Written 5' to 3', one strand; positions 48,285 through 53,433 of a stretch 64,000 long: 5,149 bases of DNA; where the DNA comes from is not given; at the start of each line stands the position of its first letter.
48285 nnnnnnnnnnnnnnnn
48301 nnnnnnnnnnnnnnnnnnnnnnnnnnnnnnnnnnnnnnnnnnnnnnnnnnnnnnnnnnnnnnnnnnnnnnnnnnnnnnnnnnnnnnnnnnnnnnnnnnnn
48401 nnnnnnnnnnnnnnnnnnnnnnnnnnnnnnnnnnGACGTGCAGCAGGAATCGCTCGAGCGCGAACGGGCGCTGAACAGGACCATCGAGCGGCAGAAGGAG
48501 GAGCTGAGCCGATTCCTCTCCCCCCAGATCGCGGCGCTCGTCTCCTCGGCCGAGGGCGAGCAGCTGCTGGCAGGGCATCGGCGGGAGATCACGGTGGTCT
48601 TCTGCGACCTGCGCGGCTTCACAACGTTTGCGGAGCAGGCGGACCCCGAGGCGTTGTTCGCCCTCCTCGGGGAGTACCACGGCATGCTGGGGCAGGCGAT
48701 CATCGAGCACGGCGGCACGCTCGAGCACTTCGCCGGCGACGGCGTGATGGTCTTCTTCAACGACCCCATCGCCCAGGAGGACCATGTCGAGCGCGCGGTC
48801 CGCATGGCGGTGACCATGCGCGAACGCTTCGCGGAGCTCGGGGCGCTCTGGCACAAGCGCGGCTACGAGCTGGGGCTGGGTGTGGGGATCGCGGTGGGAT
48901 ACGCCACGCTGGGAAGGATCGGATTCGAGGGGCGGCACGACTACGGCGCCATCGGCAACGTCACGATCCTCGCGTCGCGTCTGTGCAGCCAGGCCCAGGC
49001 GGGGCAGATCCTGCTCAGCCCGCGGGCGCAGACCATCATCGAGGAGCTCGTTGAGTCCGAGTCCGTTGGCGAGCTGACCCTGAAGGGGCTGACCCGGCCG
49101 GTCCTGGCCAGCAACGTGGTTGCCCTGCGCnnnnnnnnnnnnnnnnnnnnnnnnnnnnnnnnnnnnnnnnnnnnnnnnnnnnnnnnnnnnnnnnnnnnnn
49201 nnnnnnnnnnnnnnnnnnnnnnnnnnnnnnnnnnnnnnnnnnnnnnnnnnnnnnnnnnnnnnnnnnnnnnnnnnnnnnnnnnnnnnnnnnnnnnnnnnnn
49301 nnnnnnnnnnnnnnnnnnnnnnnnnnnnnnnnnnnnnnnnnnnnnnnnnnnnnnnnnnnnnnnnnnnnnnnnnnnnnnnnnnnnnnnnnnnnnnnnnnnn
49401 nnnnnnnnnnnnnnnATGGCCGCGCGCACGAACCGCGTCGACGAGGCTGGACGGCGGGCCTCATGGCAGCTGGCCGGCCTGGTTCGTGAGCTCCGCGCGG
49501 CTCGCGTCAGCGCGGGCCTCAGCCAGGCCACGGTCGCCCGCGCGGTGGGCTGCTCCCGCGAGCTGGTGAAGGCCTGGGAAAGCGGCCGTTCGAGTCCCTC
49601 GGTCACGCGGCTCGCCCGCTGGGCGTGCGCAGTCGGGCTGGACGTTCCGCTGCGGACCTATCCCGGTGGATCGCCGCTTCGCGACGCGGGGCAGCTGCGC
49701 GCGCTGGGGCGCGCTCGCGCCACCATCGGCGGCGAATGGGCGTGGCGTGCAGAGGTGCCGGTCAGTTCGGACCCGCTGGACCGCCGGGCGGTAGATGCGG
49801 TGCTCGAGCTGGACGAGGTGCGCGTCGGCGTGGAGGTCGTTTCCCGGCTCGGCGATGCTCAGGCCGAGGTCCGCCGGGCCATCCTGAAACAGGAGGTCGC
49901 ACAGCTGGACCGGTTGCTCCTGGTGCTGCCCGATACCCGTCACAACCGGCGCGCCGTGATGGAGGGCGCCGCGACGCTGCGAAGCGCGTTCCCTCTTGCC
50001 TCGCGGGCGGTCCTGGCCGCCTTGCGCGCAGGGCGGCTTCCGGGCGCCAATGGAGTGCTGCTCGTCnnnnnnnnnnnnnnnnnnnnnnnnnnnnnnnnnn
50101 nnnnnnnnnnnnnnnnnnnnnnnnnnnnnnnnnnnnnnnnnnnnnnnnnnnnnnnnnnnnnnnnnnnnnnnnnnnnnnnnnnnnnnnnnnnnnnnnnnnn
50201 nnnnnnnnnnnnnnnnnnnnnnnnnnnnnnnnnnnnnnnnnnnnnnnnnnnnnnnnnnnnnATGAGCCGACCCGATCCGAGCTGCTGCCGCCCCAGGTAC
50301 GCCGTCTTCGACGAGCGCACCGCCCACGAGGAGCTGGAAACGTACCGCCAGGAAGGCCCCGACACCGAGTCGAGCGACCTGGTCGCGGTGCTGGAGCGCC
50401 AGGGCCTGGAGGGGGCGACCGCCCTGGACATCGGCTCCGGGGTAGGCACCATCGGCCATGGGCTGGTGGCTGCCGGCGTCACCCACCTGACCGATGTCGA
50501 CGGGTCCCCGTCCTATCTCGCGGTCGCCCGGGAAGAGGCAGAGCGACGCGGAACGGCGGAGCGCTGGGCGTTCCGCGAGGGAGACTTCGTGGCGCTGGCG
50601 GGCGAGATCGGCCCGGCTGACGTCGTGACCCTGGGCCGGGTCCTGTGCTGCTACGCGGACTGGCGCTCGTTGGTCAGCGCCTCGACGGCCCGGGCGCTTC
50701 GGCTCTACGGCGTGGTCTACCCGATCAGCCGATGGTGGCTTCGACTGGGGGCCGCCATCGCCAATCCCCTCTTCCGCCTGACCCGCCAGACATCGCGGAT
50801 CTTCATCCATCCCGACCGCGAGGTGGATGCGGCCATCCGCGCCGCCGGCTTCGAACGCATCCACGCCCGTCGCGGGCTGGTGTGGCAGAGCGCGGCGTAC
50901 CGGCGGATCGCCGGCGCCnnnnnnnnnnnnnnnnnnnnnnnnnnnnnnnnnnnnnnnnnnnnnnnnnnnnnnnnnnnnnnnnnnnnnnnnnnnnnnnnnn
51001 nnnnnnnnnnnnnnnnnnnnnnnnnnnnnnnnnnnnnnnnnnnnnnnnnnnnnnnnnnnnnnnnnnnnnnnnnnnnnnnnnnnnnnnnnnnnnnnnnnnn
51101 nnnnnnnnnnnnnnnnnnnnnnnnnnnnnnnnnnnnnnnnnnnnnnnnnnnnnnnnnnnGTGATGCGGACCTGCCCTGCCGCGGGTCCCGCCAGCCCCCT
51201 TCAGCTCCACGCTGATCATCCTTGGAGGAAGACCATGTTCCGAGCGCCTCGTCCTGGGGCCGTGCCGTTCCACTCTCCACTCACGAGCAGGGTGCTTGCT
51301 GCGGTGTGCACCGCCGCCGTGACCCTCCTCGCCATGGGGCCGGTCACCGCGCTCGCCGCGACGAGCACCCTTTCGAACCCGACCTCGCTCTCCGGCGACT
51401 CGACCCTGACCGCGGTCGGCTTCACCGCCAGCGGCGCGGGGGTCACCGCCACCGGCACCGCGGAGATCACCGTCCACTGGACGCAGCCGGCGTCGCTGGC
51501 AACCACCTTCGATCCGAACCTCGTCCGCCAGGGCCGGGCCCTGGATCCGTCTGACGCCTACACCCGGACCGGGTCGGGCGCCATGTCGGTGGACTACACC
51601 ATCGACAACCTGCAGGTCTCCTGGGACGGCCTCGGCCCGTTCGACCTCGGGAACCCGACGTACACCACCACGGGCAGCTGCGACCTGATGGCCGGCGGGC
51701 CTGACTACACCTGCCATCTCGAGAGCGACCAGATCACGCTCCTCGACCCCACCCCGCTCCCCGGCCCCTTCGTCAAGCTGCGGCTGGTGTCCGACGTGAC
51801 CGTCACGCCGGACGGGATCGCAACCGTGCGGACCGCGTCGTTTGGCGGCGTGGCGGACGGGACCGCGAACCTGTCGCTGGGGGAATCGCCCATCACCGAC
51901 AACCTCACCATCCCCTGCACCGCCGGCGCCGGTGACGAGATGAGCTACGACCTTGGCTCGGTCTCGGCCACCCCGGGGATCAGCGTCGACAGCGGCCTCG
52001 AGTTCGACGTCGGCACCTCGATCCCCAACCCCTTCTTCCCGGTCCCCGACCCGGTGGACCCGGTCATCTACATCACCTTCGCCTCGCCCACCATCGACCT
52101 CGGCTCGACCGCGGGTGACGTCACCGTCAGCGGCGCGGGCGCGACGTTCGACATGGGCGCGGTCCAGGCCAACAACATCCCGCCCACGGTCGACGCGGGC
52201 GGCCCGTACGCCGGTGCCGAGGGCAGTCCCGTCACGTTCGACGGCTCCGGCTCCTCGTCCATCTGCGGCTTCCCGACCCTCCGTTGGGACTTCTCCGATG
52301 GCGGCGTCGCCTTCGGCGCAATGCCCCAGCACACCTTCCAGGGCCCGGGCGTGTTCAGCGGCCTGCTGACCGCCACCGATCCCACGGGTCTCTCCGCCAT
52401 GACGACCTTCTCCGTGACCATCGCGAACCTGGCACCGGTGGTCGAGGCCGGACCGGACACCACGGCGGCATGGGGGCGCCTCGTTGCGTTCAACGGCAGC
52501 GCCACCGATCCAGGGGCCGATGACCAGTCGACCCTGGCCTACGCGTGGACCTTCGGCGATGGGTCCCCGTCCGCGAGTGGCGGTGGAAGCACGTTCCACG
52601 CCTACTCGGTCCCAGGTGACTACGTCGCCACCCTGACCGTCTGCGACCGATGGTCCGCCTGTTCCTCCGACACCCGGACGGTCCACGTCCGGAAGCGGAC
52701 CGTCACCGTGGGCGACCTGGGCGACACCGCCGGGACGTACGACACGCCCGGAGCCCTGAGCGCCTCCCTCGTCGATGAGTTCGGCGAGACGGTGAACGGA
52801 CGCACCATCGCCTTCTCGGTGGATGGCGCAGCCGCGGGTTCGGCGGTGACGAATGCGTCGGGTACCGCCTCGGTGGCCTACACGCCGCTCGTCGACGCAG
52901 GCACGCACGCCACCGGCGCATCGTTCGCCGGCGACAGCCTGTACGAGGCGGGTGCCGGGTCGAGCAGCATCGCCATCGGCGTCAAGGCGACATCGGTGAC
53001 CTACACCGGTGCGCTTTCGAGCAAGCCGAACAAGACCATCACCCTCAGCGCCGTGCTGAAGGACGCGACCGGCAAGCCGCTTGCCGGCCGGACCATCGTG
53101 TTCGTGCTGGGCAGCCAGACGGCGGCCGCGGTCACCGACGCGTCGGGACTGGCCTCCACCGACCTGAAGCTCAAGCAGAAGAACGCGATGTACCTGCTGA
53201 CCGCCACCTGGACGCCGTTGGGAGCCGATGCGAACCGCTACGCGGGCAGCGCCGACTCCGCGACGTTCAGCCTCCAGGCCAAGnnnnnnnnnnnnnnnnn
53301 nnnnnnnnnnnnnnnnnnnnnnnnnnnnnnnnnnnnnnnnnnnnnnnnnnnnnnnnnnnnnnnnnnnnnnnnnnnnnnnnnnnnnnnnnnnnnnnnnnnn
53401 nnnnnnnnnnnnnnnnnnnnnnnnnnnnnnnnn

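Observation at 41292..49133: Three-gene phosphorelay: ~10-GAF hybrid kinase -> Hpt -> receiver-cyclase, with translationally coupled gene junctions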

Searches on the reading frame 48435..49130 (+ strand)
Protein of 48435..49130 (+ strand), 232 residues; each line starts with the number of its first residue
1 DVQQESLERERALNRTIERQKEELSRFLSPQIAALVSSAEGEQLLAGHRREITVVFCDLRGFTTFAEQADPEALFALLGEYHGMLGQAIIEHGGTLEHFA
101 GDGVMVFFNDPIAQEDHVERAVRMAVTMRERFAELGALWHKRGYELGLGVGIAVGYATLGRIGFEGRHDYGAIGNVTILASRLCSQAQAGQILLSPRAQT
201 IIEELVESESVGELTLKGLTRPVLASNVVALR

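Call 36: search_solved_structures(query=window:48435-49130:+, max_evalue=1e-8, show_alignments=5)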
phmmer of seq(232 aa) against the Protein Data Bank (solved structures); distinct sequences matched with E-value up to 1e-8: 18.
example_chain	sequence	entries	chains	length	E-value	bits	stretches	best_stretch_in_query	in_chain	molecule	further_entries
3r5g_A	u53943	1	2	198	1e-35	126.3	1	47-229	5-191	CyaB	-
6fht_A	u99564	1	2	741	1.1e-29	106.6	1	17-224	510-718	Bacteriophytochrome,Adenylate cyclase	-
2w01_A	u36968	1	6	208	8.1e-28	100.5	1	45-225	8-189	ADENYLATE CYCLASE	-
1wc0_A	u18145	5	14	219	4.8e-18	68.5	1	49-225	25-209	ADENYLATE CYCLASE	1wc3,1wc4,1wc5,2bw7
1wc1_A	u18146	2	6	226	5.3e-18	68.4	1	49-225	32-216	ADENYLATE CYCLASE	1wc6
5o5k_A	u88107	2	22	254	2.4e-12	49.9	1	9-206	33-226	Adenylate cyclase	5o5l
4p2x_A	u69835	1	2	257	5.6e-12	48.7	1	9-201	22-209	Adenylate cyclase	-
7yz9_A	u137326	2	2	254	6.2e-12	48.6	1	10-202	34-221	Adenylate cyclase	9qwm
5x4t_A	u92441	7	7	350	7.1e-12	48.4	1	12-186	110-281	Photoactivated adenylyl cyclase | Family 3 adenylate cyclase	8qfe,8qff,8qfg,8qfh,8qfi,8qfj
9f1z_A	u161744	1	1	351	7.1e-12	48.4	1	12-186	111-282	Family 3 adenylate cyclase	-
4p2f_A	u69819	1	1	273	7.6e-12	48.3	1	18-201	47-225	Adenylate cyclase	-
5x4u_A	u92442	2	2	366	7.9e-12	48.2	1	12-186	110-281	Photoactivated adenylyl cyclase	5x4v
4yus_A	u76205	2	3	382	8.7e-12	48.1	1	12-186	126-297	Family 3 adenylate cyclase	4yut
9f1w_A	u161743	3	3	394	9.3e-12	48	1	12-186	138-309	Family 3 adenylate cyclase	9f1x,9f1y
4p2m_A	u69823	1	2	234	1.1e-11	47.7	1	19-202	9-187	Adenylate cyclase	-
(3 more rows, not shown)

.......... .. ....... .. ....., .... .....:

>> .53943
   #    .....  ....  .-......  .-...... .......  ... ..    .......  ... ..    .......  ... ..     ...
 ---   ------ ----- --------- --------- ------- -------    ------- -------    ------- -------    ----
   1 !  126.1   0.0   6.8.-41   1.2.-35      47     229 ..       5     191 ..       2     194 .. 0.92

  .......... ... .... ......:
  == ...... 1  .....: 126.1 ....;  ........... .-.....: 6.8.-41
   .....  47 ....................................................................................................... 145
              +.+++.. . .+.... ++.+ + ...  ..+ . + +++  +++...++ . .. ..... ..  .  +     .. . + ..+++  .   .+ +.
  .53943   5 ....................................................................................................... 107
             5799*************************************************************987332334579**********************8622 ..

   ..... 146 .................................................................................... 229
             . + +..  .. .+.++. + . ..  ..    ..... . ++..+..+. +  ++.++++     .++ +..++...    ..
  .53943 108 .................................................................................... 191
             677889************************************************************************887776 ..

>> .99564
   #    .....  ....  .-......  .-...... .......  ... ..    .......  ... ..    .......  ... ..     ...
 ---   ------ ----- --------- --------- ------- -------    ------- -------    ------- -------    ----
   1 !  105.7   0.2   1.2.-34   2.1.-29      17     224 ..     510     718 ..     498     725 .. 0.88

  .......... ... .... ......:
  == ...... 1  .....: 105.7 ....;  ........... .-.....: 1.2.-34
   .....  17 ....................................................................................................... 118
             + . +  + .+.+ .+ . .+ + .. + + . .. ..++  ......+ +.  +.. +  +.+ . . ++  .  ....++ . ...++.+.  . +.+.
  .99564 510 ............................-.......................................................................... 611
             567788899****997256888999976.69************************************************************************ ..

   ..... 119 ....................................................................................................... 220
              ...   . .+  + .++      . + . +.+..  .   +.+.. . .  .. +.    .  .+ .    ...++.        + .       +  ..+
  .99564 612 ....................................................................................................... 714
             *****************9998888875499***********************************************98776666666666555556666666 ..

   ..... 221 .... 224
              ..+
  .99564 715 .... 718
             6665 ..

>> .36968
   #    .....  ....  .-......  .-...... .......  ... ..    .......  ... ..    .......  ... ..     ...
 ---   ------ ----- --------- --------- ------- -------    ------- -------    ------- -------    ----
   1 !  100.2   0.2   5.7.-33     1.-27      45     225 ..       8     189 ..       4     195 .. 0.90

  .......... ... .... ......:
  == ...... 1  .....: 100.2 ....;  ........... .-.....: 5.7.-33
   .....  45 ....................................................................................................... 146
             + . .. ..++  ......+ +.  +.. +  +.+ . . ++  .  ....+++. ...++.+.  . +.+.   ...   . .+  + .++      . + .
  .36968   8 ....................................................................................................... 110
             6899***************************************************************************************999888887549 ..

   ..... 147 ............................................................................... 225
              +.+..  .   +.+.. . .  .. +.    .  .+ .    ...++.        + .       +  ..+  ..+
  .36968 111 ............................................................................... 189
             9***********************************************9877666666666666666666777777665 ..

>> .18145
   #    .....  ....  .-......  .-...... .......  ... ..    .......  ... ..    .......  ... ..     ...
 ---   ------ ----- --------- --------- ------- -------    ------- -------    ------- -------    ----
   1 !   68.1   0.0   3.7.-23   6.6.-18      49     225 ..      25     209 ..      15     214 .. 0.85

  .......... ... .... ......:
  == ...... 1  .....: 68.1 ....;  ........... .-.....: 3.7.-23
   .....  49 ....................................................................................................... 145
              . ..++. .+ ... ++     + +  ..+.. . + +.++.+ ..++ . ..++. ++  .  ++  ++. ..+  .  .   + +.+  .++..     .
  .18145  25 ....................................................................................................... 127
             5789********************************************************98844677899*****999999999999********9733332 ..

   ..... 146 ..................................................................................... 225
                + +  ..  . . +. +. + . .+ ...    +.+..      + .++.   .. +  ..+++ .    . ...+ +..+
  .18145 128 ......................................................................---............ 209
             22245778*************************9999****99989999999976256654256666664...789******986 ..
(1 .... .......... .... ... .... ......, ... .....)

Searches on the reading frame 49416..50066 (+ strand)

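Call 13: search_protein_families(library=pfam, proteins=[window:49416-50066:+], max_evalue=0.001)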
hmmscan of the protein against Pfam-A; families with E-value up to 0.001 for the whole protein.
window:49416-50066:+ (217 aa): 3 families
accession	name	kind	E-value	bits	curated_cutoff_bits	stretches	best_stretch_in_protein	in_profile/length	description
PF01381.28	HTH_3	-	4.1e-11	43.2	23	1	26-76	1-51/55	Helix-turn-helix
PF13560.12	HTH_31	-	8.1e-11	42.5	27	1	22-80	2-61/64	Helix-turn-helix domain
PF12844.13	HTH_19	-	0.00015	22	30.2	1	26-76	4-54/64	Helix-turn-helix domain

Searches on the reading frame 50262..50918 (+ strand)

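Call 13: search_protein_families(library=pfam, proteins=[window:50262-50918:+], max_evalue=0.001)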
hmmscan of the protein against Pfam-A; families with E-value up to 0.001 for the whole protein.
window:50262-50918:+ (219 aa): 5 families
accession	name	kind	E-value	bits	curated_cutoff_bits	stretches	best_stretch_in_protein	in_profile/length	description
PF13649.12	Methyltransf_25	-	3e-08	34.7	27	1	55-146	2-93/97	Methyltransferase domain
PF08242.18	Methyltransf_12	-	9.1e-08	33.2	30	1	55-146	1-92/98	Methyltransferase domain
PF13847.12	Methyltransf_31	-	3.6e-07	30.4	27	1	51-133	4-89/145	Methyltransferase domain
PF08241.18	Methyltransf_11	-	5.7e-07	30.5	21.2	1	55-148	1-89/95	Methyltransferase domain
PF05175.20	MTS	-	0.00066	19.8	23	1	28-109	11-90/170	Methyltransferase small domain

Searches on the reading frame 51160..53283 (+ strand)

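Call 30: search_protein_families(library=ncbifam, proteins=[window:51160-53283:+], max_evalue=0.001)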
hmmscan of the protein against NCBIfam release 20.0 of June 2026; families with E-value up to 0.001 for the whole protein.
window:51160-53283:+ (708 aa): 0 families

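Call 40: search_protein_families(library=pfam, proteins=[window:51160-53283:+], max_evalue=0.001)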
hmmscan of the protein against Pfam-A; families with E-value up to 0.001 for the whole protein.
window:51160-53283:+ (708 aa): 4 families
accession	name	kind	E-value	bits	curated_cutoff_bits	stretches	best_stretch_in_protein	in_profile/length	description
PF18911.6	PKD_4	-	8.3e-33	112.7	27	2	423-508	1-83/85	PKD domain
PF00801.26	PKD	-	1.3e-14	54.4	23.5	2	433-506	8-77/80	PKD domain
PF02369.22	Big_1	-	7.4e-09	36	34.9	2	625-674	17-71/93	Bacterial Ig-like domain (group 1)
PF22352.2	K319L-like_PKD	-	0.00048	20.5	27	0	430-510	1-84/84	K319L-like, PKD domain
